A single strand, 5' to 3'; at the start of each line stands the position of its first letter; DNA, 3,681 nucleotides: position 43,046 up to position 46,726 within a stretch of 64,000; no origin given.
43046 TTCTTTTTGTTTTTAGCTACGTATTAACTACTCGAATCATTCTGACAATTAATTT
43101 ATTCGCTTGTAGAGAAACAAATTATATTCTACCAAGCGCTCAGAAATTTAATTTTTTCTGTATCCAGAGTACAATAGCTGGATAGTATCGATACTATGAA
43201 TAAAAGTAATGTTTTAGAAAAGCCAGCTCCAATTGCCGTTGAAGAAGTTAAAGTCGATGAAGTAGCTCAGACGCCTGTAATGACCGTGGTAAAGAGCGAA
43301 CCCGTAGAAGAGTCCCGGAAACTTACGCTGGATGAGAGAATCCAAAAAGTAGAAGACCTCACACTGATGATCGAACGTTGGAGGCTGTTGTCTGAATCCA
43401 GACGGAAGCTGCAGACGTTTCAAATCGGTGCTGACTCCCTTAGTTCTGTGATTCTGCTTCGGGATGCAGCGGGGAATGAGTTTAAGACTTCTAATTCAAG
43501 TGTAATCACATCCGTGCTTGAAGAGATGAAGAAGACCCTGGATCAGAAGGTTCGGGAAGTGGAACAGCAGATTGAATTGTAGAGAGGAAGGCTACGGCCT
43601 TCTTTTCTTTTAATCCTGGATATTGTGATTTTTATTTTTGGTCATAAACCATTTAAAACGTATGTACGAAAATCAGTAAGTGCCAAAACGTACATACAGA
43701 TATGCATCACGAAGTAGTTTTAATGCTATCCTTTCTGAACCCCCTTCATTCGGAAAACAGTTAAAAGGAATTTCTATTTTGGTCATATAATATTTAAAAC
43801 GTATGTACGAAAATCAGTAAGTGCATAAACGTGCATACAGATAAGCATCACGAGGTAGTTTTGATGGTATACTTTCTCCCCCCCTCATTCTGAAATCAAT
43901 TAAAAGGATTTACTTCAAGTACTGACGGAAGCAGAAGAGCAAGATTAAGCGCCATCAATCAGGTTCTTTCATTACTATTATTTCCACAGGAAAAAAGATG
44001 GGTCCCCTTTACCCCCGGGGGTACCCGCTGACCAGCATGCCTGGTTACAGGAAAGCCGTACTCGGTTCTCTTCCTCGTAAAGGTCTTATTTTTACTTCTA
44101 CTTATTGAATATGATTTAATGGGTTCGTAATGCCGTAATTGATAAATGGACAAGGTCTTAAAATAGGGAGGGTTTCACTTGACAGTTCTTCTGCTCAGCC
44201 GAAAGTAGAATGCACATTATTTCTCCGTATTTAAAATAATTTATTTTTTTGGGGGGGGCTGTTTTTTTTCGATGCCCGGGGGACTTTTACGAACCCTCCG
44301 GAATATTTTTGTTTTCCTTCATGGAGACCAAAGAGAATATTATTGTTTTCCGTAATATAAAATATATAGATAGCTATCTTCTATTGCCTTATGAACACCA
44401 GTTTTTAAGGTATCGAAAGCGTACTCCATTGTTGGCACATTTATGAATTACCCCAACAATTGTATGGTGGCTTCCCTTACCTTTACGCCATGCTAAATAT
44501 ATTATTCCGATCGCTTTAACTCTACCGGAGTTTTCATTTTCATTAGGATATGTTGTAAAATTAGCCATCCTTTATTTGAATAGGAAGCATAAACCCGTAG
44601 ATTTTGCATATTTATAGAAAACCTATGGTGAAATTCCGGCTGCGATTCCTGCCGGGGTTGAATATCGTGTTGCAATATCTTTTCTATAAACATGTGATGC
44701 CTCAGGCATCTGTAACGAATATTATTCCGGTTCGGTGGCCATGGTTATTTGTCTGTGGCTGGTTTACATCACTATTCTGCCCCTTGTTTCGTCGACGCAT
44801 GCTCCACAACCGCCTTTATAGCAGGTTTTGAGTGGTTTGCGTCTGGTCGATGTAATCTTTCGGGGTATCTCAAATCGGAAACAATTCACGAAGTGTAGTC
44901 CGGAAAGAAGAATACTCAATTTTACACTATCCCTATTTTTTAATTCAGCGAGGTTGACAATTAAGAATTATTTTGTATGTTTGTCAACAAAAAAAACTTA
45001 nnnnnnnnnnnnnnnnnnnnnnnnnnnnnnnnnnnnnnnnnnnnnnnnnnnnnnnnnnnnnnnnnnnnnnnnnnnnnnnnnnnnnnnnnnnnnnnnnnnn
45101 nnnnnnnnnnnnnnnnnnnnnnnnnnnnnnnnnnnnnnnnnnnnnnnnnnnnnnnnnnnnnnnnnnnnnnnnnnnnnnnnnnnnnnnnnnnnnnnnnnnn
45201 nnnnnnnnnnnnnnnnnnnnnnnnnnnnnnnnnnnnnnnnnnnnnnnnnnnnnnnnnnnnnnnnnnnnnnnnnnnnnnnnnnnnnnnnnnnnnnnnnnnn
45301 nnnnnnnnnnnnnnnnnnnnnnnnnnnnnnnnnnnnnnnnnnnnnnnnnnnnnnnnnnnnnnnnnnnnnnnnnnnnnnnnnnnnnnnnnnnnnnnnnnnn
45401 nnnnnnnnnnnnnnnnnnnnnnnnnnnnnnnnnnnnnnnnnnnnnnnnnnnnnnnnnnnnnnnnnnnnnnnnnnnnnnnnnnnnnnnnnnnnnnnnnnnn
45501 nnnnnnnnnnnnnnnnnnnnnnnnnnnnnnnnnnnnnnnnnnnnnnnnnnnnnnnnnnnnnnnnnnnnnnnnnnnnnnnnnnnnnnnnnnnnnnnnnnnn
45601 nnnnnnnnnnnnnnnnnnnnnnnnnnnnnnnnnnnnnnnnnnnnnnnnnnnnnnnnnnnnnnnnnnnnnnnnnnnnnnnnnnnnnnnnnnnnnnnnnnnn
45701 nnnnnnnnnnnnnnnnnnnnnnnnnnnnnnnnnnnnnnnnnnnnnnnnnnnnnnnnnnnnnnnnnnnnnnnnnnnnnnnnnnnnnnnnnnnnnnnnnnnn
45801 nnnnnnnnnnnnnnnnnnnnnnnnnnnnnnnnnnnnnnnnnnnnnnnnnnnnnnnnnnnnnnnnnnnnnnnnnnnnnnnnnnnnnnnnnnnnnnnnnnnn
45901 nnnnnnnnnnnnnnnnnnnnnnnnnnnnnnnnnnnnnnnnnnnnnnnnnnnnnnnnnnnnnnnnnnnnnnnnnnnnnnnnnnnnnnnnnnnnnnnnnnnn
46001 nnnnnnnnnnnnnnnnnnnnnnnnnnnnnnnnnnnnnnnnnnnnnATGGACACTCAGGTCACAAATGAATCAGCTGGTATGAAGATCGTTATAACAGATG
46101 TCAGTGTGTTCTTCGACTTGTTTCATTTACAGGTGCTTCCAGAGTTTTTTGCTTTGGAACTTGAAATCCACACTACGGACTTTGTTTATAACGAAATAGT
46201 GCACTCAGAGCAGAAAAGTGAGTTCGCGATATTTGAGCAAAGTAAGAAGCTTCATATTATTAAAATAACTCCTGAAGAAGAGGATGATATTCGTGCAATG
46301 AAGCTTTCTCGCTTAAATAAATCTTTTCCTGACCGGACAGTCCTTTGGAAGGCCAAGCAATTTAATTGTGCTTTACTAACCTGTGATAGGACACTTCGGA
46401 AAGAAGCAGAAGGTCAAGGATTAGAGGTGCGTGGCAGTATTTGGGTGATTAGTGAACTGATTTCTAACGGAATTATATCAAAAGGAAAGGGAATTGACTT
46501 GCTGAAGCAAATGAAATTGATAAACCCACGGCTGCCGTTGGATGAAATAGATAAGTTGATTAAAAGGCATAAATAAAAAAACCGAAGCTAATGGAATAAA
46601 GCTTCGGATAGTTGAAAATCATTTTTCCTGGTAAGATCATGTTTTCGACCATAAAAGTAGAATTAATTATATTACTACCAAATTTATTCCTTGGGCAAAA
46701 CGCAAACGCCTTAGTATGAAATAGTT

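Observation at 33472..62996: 29.5 kb integrative island inserted in tRNA-Gln(CUG), with exact 46-bp att repeats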

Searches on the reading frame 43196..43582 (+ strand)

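Call 9: search_protein_families(library=pfam, proteins=[window:43196-43582:+], max_evalue=0.01)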
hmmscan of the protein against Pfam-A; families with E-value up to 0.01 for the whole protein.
window:43196-43582:+ (128 aa): 0 families

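Call 19: search_protein_families(library=ncbifam, proteins=[window:43196-43582:+], max_evalue=0.01)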
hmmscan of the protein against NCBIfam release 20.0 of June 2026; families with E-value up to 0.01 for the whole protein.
window:43196-43582:+ (128 aa): 0 families

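Call 38: search_protein_families(library=phrogs, proteins=[window:43196-43582:+], max_evalue=0.01)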
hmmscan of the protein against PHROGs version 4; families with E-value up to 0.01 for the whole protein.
window:43196-43582:+ (128 aa): 1 family
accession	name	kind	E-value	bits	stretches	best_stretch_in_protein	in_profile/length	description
phrog_19224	-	unknown function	0.00081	20.3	1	19-123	25-127/135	-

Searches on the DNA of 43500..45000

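Call 113: search_rna_families(source=window, start=43500, end=45000, threshold=evalue, max_evalue=1)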
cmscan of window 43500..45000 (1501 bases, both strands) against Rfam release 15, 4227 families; matches with E-value up to 1: 0.
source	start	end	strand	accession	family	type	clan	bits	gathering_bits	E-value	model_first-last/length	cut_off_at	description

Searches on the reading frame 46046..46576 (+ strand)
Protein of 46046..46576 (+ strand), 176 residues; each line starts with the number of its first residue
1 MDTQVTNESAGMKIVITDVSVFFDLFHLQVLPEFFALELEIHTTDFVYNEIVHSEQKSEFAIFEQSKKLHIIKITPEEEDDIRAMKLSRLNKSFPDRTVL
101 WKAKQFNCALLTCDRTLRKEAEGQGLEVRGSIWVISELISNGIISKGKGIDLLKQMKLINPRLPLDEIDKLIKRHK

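Call 9: search_protein_families(library=pfam, proteins=[window:46046-46576:+], max_evalue=0.01)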
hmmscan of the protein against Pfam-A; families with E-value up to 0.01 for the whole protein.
window:46046-46576:+ (176 aa): 2 families
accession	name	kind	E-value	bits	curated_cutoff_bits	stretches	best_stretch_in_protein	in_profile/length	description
PF01850.27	PIN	-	1.2e-05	26.3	23.6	1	16-119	2-116/120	PIN domain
PF11848.13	DUF3368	-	0.0082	16.5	27.3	0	128-173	1-44/46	Domain of unknown function (DUF3368)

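Call 39: search_protein_families(library=padloc, proteins=[window:46046-46576:+], max_evalue=0.001)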
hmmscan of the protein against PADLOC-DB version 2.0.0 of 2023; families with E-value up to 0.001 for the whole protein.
window:46046-46576:+ (176 aa): 2 families
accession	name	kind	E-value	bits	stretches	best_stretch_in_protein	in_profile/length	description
PDLC05071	PDC-S70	-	7.7e-07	27.4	1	12-157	1-142/161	-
PDLC05073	PDC-S70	-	2.2e-05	22.4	1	14-146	2-131/162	-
